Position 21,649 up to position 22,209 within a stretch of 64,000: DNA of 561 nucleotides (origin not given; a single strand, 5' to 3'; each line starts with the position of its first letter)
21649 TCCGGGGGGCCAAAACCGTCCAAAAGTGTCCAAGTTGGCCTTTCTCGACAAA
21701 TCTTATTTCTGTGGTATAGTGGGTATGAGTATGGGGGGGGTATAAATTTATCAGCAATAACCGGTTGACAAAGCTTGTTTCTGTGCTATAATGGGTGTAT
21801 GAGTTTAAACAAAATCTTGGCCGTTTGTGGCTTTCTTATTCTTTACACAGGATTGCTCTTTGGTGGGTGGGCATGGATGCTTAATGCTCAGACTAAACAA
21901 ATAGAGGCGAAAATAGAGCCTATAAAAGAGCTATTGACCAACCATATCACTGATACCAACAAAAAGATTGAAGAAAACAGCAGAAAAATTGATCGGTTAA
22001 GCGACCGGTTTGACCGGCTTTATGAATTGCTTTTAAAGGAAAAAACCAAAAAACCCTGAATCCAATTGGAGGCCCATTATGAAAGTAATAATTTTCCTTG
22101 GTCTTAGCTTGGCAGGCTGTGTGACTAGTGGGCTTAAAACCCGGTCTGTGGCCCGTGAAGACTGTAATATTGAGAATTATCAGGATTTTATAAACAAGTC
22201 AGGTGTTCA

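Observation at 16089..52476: Expanded family of leaderless TM/coiled-coil genes with a fixed promoter geometry and length-variable stalks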

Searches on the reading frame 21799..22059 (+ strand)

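Call 3: search_protein_families(library=pfam, proteins=[window:21799-22059:+], max_evalue=1)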
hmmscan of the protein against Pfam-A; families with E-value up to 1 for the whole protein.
window:21799-22059:+ (86 aa): 6 families
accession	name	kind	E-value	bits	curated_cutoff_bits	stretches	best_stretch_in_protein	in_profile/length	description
PF21918.1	cas_Cpf1_2nd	-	0.019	15.4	27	1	32-78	135-180/225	CRISPR-associated endonuclease Cpf1 REC2 domain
PF12896.12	ANAPC4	-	0.056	13.4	23.1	1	26-79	32-81/203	Anaphase-promoting complex, cyclosome, subunit 4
PF18937.5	DUF5685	-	0.065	13.1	26.7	1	27-82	118-173/272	Family of unknown function (DUF5685)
PF10267.14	Tmemb_cc2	-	0.098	12.3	32.8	1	29-81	229-281/397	Predicted transmembrane and coiled-coil 2 protein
PF14362.11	DUF4407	-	0.11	12.2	31.3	1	30-84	116-170/297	Domain of unknown function (DUF4407)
PF11026.13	DUF2721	-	0.23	11.8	28.3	1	18-72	5-61/129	Protein of unknown function (DUF2721)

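Call 4: search_protein_families(library=ncbifam, proteins=[window:21799-22059:+], max_evalue=1)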
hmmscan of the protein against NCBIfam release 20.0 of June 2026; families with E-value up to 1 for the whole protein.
window:21799-22059:+ (86 aa): 6 families
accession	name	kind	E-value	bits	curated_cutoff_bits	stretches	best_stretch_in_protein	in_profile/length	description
NF001962.0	PRK00736.1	equivalog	0.0037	17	72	1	42-76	22-55/69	hypothetical protein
NF058603.1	SCO2097_fam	equivalog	0.0048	17.2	110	1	5-73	65-126/129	SCO2097 family morphological protein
NF003413.0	PRK04778.1-7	equivalog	0.027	12.9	556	1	34-81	251-299/564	septation ring formation regulator EzrA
NF053525.1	thylo_ssr2422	subfamily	0.14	12.6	38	1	32-73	11-48/77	ssr2422 family thylakoid membrane protein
TIGR02976.1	phageshock_pspB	equivalog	0.17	12.2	51.7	1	52-82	39-69/75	envelope stress response membrane protein PspB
NF007927.0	PRK10642.1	equivalog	0.23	10.2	544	1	7-75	424-492/500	glycine betaine/L-proline transporter ProP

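Call 63: search_protein_families(library=phrogs, proteins=[window:21799-22059:+], max_evalue=0.01)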
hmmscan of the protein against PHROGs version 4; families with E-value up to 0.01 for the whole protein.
window:21799-22059:+ (86 aa): 3 families
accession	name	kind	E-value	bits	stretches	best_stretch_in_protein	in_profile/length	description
phrog_1009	-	unknown function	0.0064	17.6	1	3-75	8-96/103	-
phrog_7885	-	unknown function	0.0068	17.3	0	3-84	5-82/83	-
phrog_4984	-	unknown function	0.0082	17.4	1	9-82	6-77/93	-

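Call 64: search_protein_families(library=padloc, proteins=[window:21799-22059:+], max_evalue=0.01)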
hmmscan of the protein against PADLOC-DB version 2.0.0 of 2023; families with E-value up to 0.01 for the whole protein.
window:21799-22059:+ (86 aa): 0 families
